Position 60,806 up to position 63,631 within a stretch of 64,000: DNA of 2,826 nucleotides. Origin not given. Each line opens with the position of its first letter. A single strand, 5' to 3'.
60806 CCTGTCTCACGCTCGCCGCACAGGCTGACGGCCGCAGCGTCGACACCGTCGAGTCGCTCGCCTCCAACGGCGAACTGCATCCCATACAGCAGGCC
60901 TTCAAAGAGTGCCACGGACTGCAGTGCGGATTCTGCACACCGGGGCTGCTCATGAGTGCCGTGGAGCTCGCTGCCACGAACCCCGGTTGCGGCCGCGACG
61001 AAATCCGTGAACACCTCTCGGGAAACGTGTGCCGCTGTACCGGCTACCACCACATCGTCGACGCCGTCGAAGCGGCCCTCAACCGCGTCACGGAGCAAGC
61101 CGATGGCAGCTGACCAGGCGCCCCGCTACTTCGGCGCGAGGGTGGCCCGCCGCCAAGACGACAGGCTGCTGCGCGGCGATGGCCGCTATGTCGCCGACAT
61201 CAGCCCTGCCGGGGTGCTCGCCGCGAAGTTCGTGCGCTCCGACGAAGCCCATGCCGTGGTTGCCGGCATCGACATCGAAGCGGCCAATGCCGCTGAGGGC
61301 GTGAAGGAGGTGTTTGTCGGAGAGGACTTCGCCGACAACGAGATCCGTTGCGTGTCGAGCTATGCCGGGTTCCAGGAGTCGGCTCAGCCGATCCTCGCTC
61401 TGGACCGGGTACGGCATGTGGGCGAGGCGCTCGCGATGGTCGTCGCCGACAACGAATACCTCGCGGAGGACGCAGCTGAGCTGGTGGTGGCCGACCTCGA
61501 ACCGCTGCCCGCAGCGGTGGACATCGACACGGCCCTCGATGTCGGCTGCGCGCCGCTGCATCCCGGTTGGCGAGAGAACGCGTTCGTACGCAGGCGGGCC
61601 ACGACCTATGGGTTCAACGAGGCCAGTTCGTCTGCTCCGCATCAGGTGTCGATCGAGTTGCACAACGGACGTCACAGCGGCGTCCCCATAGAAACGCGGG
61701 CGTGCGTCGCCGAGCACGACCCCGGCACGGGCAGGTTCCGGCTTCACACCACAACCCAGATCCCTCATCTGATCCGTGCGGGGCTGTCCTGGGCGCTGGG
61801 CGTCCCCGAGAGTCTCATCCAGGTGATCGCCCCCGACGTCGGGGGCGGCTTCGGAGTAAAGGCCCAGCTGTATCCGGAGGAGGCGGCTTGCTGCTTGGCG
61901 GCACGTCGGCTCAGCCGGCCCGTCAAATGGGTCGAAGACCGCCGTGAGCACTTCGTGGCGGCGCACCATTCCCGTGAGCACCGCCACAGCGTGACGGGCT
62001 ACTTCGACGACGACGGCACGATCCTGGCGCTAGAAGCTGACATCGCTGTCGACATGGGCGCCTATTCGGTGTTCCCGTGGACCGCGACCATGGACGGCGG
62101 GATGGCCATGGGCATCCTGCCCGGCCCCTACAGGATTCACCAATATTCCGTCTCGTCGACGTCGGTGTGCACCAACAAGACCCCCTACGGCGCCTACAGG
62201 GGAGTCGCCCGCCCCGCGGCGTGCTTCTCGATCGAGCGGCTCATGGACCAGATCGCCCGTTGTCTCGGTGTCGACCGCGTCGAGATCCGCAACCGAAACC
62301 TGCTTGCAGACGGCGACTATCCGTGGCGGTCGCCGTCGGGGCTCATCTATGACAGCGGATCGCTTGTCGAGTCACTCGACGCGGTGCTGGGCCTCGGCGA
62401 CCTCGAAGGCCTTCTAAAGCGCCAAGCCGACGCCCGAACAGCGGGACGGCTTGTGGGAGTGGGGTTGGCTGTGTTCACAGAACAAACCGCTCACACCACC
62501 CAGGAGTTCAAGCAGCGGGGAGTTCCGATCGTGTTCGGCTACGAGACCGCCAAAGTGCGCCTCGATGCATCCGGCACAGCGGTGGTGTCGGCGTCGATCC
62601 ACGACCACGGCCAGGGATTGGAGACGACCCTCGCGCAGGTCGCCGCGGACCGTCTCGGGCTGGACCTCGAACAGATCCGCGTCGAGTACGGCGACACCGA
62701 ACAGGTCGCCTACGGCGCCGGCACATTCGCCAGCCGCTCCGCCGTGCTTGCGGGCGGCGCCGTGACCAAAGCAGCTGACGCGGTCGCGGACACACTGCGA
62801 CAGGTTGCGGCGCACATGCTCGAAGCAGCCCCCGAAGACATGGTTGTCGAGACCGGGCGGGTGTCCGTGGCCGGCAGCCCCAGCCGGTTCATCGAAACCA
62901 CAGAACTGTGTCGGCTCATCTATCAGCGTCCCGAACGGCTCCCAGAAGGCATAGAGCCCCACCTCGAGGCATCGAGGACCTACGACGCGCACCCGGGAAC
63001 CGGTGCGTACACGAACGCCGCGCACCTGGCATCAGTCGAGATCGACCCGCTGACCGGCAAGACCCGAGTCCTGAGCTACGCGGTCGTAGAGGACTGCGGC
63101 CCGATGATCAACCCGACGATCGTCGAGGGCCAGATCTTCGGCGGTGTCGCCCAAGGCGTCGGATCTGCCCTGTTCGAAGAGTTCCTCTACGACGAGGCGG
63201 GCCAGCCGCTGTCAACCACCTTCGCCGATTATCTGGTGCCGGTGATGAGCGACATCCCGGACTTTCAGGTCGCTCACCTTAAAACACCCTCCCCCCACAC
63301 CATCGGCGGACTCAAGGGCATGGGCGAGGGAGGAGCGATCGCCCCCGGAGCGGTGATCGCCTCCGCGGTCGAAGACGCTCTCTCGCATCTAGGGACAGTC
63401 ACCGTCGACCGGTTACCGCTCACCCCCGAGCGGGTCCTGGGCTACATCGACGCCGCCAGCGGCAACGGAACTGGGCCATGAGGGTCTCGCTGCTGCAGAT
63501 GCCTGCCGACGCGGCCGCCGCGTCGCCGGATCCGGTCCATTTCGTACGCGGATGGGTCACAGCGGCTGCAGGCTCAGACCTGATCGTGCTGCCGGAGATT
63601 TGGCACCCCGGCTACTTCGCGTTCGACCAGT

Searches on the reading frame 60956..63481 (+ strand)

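Call 88: search_protein_families(library=pfam, proteins=[window:60956-63481:+], max_evalue=0.00001)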
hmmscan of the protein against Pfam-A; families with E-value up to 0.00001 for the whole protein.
window:60956-63481:+ (841 aa): 3 families
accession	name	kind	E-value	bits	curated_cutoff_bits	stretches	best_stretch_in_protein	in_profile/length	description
PF20256.3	MoCoBD_2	-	1.7e-81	274.2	27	1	482-768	7-283/283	Molybdopterin cofactor-binding domain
PF02738.23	MoCoBD_1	-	2.4e-71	240.1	27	1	220-449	18-244/244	Molybdopterin cofactor-binding domain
PF01315.27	Ald_Xan_dh_C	-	4.3e-22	78.9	31.3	1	74-185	2-110/110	Aldehyde oxidase and xanthine dehydrogenase, a/b hammerhead domain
